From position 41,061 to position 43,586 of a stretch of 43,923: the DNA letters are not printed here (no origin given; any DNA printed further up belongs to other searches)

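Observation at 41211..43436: Unassigned 741-aa bitopic protein with a degenerate actin/Hsp70-like cytoplasmic domain, translationally coupled to a sortase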

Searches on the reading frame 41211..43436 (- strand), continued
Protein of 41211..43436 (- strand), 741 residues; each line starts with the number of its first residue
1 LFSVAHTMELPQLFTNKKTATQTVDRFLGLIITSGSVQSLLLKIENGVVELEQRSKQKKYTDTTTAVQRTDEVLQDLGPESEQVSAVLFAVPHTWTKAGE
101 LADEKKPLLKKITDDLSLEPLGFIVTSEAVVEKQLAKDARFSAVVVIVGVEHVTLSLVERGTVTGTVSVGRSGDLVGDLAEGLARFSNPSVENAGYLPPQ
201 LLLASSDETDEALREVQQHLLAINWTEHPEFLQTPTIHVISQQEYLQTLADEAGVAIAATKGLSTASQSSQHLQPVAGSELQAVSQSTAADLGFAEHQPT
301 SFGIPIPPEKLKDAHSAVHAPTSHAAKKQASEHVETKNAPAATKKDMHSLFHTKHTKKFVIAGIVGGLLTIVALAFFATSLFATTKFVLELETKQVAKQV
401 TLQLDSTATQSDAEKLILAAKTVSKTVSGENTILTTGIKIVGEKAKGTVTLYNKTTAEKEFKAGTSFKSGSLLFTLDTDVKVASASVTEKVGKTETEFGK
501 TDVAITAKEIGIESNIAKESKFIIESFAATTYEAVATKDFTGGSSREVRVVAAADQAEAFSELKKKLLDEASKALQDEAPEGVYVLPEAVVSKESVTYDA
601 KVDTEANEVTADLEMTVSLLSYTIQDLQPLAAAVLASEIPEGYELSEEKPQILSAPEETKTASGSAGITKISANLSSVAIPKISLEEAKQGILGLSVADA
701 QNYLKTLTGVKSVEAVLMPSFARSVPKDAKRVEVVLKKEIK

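Call 56: find_homologous_proteins(query=L065:5230-6495:+, max_evalue=0.001)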
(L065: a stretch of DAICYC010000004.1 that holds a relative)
Query L065:5230-6495:+ (421 aa): 8000 proteins with E <= 0.001 among 8000 candidates; the best 120 are listed.
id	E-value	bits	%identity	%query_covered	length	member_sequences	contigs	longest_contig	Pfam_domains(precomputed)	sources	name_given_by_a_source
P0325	7.6e-269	909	100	100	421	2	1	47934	PF06723.20,PF14450.13,PF11104.15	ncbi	-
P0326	6.7e-240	814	87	100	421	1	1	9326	PF06723.20,PF14450.13,PF11104.15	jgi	jgi:cell division protein FtsA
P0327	1.1e-239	813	88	100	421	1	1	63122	PF06723.20,PF14450.13,PF11104.15,PF06277.18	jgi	jgi:cell division protein FtsA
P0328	1.6e-238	809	87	100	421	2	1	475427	PF06723.20,PF14450.13,PF11104.15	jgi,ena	-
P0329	4.2e-238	808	87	100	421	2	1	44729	PF06723.20,PF14450.13,PF11104.15,PF06277.18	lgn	-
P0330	4.3e-237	805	87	100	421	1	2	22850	PF06723.20,PF14450.13,PF11104.15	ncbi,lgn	-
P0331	7.1e-237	804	87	100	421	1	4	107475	PF06723.20,PF14450.13,PF11104.15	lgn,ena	-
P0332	2.3e-236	802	86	100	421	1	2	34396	PF06723.20,PF14450.13,PF11104.15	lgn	-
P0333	2.0e-235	799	86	100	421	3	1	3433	PF06723.20,PF14450.13,PF11104.15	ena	-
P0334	5.1e-235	798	86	100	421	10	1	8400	PF06723.20,PF14450.13,PF11104.15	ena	-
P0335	3.0e-234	795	85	100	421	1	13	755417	PF06723.20,PF14450.13,PF11104.15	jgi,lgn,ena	jgi:cell division protein FtsA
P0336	2.1e-233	792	85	100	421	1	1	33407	PF06723.20,PF14450.13,PF11104.15,PF06277.18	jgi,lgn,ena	-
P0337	7.0e-233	791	85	100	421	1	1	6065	PF06723.20,PF14450.13,PF11104.15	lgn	-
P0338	8.7e-233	790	86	100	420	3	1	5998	PF06723.20,PF14450.13,PF11104.15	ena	-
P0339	1.1e-232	790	86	100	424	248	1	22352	PF06723.20,PF14450.13,PF11104.15,PF06277.18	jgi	jgi:cell division protein FtsA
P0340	1.2e-232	790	86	100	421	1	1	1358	PF06723.20,PF14450.13,PF11104.15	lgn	-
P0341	1.3e-232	790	85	100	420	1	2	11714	PF06723.20,PF14450.13,PF11104.15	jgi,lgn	jgi:cell division protein FtsA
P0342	1.3e-232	790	85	100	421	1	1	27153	PF06723.20,PF14450.13,PF11104.15,PF06277.18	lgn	-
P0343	2.1e-232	789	85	100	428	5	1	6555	PF06723.20,PF14450.13,PF11104.15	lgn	-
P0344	2.6e-232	789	86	100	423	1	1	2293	PF06723.20,PF14450.13,PF11104.15,PF06277.18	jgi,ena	-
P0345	3.9e-232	788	85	100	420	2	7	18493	PF06723.20,PF14450.13,PF11104.15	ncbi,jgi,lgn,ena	jgi:cell division protein FtsA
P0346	6.7e-232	788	86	100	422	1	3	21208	PF06723.20,PF14450.13,PF11104.15,PF06277.18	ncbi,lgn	-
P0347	7.0e-232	787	85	100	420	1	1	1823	PF06723.20,PF14450.13,PF11104.15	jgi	jgi:cell division protein FtsA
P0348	7.2e-232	787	85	100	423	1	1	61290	PF06723.20,PF14450.13,PF11104.15,PF06277.18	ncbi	-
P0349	9.6e-232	787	86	100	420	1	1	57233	PF06723.20,PF14450.13,PF11104.15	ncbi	-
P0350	1.1e-231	787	85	100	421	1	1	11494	PF06723.20,PF14450.13,PF11104.15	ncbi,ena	-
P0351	1.2e-231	787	85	100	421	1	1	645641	PF06723.20,PF14450.13,PF11104.15,PF06277.18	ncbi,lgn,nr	ncbi:MAG: Actin-like protein ATPase involved in cell division-like protein [Candidatus Saccharibacte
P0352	1.6e-231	786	85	100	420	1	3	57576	PF06723.20,PF14450.13,PF11104.15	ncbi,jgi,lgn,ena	jgi:cell division protein FtsA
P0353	1.8e-231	786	86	100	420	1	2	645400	PF06723.20,PF14450.13,PF11104.15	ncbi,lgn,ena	-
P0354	1.9e-231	786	86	100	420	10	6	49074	PF06723.20,PF14450.13,PF11104.15,PF06277.18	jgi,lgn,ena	-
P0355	2.0e-231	786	85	100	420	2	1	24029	PF06723.20,PF14450.13,PF11104.15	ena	-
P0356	2.1e-231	786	85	100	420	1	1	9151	PF06723.20,PF14450.13,PF11104.15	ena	-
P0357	2.2e-231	786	85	100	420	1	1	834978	PF06723.20,PF14450.13,PF11104.15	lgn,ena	-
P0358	2.6e-231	786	85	100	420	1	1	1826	PF06723.20,PF14450.13,PF11104.15,PF06277.18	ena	-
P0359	4.2e-231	785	85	100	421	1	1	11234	PF06723.20,PF14450.13,PF11104.15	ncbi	-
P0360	5.2e-231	785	85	100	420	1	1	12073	PF06723.20,PF14450.13,PF11104.15,PF06277.18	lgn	-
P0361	5.4e-231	785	85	100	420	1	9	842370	PF06723.20,PF14450.13,PF11104.15,PF06277.18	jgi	jgi:cell division protein FtsA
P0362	5.5e-231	785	86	100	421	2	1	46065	PF06723.20,PF14450.13,PF11104.15,PF06277.18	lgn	-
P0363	5.6e-231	785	86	100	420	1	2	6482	PF06723.20,PF14450.13,PF11104.15,PF06277.18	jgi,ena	-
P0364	6.0e-231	784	85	100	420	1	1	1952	PF06723.20,PF14450.13,PF11104.15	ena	-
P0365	7.5e-231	784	85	100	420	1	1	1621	PF06723.20,PF14450.13,PF11104.15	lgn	-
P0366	8.8e-231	784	85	100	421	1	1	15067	PF06723.20,PF14450.13,PF11104.15,PF06277.18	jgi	jgi:cell division protein FtsA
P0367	9.1e-231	784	86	100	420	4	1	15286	PF06723.20,PF14450.13,PF11104.15,PF06277.18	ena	-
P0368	1.0e-230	784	85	100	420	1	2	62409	PF06723.20,PF14450.13,PF11104.15,PF06277.18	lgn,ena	-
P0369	1.1e-230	784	85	100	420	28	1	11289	PF06723.20,PF14450.13,PF11104.15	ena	-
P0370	1.6e-230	783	85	100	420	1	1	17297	PF06723.20,PF14450.13,PF11104.15,PF06277.18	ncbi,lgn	-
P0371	1.7e-230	783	85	100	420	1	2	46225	PF06723.20,PF14450.13,PF11104.15,PF06277.18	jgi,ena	-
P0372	2.0e-230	783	84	100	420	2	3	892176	PF06723.20,PF14450.13,PF11104.15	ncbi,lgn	ncbi:MAG: cell division FtsA domain-containing protein [Candidatus Microsaccharimonas sp.]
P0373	2.2e-230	783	85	100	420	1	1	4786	PF06723.20,PF14450.13,PF11104.15,PF06277.18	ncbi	-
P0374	2.4e-230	782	84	100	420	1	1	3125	PF06723.20,PF14450.13,PF11104.15,PF06277.18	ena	-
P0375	2.9e-230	782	85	100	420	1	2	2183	PF06723.20,PF14450.13,PF11104.15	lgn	-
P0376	3.0e-230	782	85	100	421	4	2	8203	PF06723.20,PF14450.13,PF11104.15,PF06277.18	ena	-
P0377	3.1e-230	782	84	100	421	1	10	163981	PF06723.20,PF14450.13,PF11104.15,PF06277.18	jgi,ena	-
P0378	3.2e-230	782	84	100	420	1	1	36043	PF06723.20,PF14450.13,PF11104.15,PF06277.18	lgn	-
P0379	3.3e-230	782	85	100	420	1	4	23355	PF06723.20,PF14450.13,PF11104.15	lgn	-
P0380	3.9e-230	782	85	100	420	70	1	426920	PF06723.20,PF14450.13,PF11104.15,PF06277.18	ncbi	-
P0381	4.0e-230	782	86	100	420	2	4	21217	PF06723.20,PF14450.13,PF11104.15,PF06277.18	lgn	-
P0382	4.4e-230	782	85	100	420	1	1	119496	PF06723.20,PF14450.13,PF11104.15,PF06277.18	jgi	jgi:cell division protein FtsA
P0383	4.9e-230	781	84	100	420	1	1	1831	PF06723.20,PF14450.13,PF11104.15,PF06277.18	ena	-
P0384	5.0e-230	781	87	97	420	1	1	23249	PF06723.20,PF14450.13,PF11104.15,PF06277.18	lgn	-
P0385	5.7e-230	781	85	100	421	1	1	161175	PF06723.20,PF14450.13,PF11104.15,PF06277.18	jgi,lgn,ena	-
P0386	5.8e-230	781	84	100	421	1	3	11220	PF06723.20,PF14450.13,PF11104.15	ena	-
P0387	5.9e-230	781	85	100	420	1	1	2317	PF06723.20,PF14450.13,PF11104.15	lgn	-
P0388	6.0e-230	781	85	100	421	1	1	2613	PF06723.20,PF14450.13,PF11104.15,PF06277.18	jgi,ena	-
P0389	7.1e-230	781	85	100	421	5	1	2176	PF06723.20,PF14450.13,PF11104.15,PF06277.18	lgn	-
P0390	7.9e-230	781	85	100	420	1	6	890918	PF06723.20,PF14450.13,PF11104.15,PF06277.18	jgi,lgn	jgi:cell division protein FtsA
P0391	8.7e-230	781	84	100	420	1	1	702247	PF06723.20,PF14450.13,PF11104.15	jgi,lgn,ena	-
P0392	9.1e-230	781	87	97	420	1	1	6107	PF06723.20,PF14450.13,PF11104.15,PF06277.18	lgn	-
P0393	9.3e-230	780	84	100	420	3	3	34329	PF06723.20,PF14450.13,PF11104.15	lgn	-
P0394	9.6e-230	780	85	100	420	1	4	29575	PF06723.20,PF14450.13,PF11104.15,PF06277.18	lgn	-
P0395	1.0e-229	780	84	100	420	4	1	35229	PF06723.20,PF14450.13,PF11104.15,PF06277.18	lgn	-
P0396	1.2e-229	780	84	100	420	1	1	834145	PF06723.20,PF14450.13,PF11104.15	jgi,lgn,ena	-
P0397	1.3e-229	780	84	100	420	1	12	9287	PF06723.20,PF14450.13,PF11104.15,PF06277.18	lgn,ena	-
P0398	1.4e-229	780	85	100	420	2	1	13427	PF06723.20,PF14450.13,PF11104.15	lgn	-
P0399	1.4e-229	780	84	100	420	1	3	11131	PF06723.20,PF14450.13,PF11104.15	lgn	-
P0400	1.6e-229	780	85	100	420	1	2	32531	PF06723.20,PF14450.13,PF11104.15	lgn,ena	-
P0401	1.9e-229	779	84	100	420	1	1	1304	PF06723.20,PF14450.13,PF11104.15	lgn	-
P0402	2.0e-229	779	84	100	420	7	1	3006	PF06723.20,PF14450.13,PF11104.15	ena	-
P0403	2.1e-229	779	86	97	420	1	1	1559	PF06723.20,PF14450.13,PF11104.15,PF06277.18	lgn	-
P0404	2.1e-229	779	85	100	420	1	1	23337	PF06723.20,PF14450.13,PF11104.15,PF06277.18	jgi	jgi:cell division protein FtsA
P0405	2.1e-229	779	84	100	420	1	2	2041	PF06723.20,PF14450.13,PF11104.15,PF06277.18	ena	-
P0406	2.1e-229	779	85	100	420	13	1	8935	PF06723.20,PF14450.13,PF11104.15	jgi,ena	-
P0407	2.1e-229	779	84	100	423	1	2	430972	PF06723.20,PF14450.13,PF11104.15,PF06277.18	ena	-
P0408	2.3e-229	779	85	100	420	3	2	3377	PF06723.20,PF14450.13,PF11104.15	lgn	-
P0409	2.6e-229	779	84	100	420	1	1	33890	PF06723.20,PF14450.13,PF11104.15,PF06277.18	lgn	-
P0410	2.7e-229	779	85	100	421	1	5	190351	PF06723.20,PF14450.13,PF11104.15,PF06277.18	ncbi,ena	-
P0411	4.0e-229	778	85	100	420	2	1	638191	PF06723.20,PF14450.13,PF11104.15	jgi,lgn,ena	-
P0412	4.0e-229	778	84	100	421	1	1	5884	PF06723.20,PF14450.13,PF11104.15,PF06277.18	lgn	-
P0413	4.1e-229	778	84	100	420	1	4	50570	PF06723.20,PF14450.13,PF11104.15,PF06277.18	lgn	-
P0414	4.1e-229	778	84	100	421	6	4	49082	PF06723.20,PF14450.13,PF11104.15,PF06277.18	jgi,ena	-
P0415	5.3e-229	778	84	100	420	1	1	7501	PF06723.20,PF14450.13,PF11104.15,PF06277.18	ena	-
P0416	6.4e-229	778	84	100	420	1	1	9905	PF06723.20,PF14450.13,PF11104.15,PF06277.18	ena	-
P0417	6.9e-229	778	84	100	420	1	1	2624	PF06723.20,PF14450.13,PF11104.15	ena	-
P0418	7.3e-229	778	84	100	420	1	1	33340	PF06723.20,PF14450.13,PF11104.15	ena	-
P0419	7.8e-229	777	85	100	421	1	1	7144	PF06723.20,PF14450.13,PF11104.15,PF06277.18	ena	-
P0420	7.8e-229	777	85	100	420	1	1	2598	PF06723.20,PF14450.13,PF11104.15,PF06277.18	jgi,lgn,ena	-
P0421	8.6e-229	777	84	100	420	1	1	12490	PF06723.20,PF14450.13,PF11104.15,PF06277.18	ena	-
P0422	9.3e-229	777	84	100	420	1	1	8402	PF06723.20,PF14450.13,PF11104.15,PF06277.18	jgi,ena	-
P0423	9.8e-229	777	84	100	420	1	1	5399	PF06723.20,PF14450.13,PF11104.15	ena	-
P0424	1.1e-228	777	84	100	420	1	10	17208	PF06723.20,PF14450.13,PF11104.15,PF06277.18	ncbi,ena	-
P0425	1.3e-228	777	85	100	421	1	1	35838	PF06723.20,PF14450.13,PF11104.15,PF06277.18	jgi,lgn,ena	jgi:cell division protein FtsA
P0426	1.3e-228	777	84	100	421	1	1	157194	PF06723.20,PF14450.13,PF11104.15,PF06277.18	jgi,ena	-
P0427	1.6e-228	776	84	100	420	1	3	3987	PF06723.20,PF14450.13,PF11104.15,PF06277.18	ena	-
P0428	1.8e-228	776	84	100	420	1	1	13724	PF06723.20,PF14450.13,PF11104.15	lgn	-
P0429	1.8e-228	776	84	100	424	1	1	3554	PF06723.20,PF14450.13,PF11104.15,PF06277.18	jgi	jgi:cell division protein FtsA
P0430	2.4e-228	776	84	100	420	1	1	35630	PF06723.20,PF14450.13,PF11104.15,PF06277.18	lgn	-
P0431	3.2e-228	775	85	100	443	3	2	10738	PF06723.20,PF14450.13,PF11104.15,PF06277.18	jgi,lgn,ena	-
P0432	3.6e-228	775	84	100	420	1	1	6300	PF06723.20,PF14450.13,PF11104.15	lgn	-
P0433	3.7e-228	775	84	100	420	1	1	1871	PF06723.20,PF14450.13,PF11104.15,PF06277.18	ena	-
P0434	4.5e-228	775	83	100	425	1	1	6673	PF06723.20,PF14450.13,PF11104.15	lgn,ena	-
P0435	4.5e-228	775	84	100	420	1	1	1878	PF06723.20,PF14450.13,PF11104.15,PF06277.18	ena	-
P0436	4.9e-228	775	84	100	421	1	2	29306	PF06723.20,PF14450.13,PF11104.15,PF06277.18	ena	-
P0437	5.6e-228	775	84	100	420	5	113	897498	PF06723.20,PF14450.13,PF11104.15,PF06277.18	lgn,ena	-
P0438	5.7e-228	775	84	100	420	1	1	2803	PF06723.20,PF14450.13,PF11104.15,PF06277.18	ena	-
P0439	5.9e-228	775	84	100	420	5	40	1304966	PF06723.20,PF14450.13,PF11104.15,PF06277.18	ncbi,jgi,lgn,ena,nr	ncbi:hypothetical protein BGO18_03595 [Candidatus Saccharibacteria bacterium 47-87]|nr:pilus assembl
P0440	6.4e-228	774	84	100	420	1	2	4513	PF06723.20,PF14450.13,PF11104.15,PF06277.18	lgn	-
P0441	7.3e-228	774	84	100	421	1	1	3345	PF06723.20,PF14450.13,PF11104.15,PF06277.18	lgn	-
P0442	7.7e-228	774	84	100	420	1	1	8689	PF06723.20,PF14450.13,PF11104.15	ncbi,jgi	-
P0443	8.3e-228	774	85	100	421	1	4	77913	PF06723.20,PF14450.13,PF11104.15,PF06277.18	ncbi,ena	-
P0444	8.9e-228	774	84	100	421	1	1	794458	PF06723.20,PF14450.13,PF11104.15,PF06277.18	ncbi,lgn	-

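Call 71: search_protein_families(library=pfam, proteins=[P0041, P0065, P0205, P0209, P0225], max_evalue=0.01)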
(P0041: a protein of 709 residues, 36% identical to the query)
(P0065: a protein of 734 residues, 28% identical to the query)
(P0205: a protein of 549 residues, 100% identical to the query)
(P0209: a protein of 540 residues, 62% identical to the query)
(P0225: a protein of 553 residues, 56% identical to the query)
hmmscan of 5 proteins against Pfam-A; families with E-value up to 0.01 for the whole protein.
P0041 (709 aa): 1 family
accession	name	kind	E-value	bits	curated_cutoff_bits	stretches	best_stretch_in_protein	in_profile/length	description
PF04865.19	Baseplate_J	-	7.3e-05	22.6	21.1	1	420-519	21-112/255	Baseplate J-like protein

P0065 (734 aa): 1 family
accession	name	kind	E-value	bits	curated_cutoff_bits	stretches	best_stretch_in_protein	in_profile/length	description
PF04865.19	Baseplate_J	-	0.00011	22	21.1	1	443-538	20-109/255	Baseplate J-like protein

P0205 (549 aa): 0 families

P0209 (540 aa): 1 family
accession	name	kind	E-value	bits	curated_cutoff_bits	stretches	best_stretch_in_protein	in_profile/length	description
PF04865.19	Baseplate_J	-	6e-05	22.9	21.1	1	247-333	19-96/255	Baseplate J-like protein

P0225 (553 aa): 0 families

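Call 77: find_encoding_contigs(protein=P0066, flank=6000, max_places=1)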
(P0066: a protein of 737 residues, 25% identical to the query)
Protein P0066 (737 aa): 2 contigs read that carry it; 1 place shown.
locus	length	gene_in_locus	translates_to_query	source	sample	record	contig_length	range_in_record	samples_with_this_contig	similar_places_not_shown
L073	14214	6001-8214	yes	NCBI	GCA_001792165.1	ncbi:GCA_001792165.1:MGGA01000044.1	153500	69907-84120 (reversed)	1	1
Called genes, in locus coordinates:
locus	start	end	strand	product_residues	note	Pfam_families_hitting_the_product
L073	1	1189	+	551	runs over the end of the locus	PF00753:Lactamase_B, PF12706:Lactamase_B_2, PF07521:RMMBL (faint), PF22505:RNase_J_b_CASP, PF17770:RNase_J_C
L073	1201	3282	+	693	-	PF17854:FtsK_alpha, PF01580:FtsK_SpoIIIE, PF09397:FtsK_gamma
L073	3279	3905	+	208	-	PF13413:HTH_25, PF09136:Glucodextran_B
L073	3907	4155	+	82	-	-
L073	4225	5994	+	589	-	PF01411:tRNA-synt_2c, PF07973:tRNA_SAD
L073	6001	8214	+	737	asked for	-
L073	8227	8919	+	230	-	PF04203:Sortase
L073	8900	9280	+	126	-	PF03652:RuvX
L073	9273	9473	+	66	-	-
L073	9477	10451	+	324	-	PF02618:YceG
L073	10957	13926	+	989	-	PF04561:RNA_pol_Rpb2_2, PF04565:RNA_pol_Rpb2_3, PF10385:RNA_pol_Rpb2_45, PF00562:RNA_pol_Rpb2_6, PF04560:RNA_pol_Rpb2_7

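Call 78: find_encoding_contigs(protein=P0068, flank=6000, max_places=1)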
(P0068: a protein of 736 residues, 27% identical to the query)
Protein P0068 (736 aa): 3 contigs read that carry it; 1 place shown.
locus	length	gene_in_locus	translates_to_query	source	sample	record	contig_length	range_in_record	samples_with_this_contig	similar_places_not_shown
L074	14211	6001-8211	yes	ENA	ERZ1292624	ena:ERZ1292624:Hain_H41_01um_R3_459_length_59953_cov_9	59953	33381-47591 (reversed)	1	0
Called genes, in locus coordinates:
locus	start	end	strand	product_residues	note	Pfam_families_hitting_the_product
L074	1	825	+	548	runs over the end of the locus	PF00753:Lactamase_B, PF12706:Lactamase_B_2, PF22505:RNase_J_b_CASP, PF17770:RNase_J_C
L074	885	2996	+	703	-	PF17854:FtsK_alpha, PF01580:FtsK_SpoIIIE, PF09397:FtsK_gamma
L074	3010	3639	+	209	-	PF12844:HTH_19 (weak), PF13413:HTH_25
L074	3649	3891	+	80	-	-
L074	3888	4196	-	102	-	-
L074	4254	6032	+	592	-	PF01411:tRNA-synt_2c, PF07973:tRNA_SAD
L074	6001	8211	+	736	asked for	-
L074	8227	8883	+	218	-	PF04203:Sortase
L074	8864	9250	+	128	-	PF03652:RuvX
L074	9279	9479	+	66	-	-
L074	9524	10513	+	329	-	PF02618:YceG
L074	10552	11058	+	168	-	-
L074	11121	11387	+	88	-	-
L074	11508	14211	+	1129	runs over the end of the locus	PF04563:RNA_pol_Rpb2_1, PF04561:RNA_pol_Rpb2_2, PF04565:RNA_pol_Rpb2_3, PF10385:RNA_pol_Rpb2_45, PF00562:RNA_pol_Rpb2_6, PF04560:RNA_pol_Rpb2_7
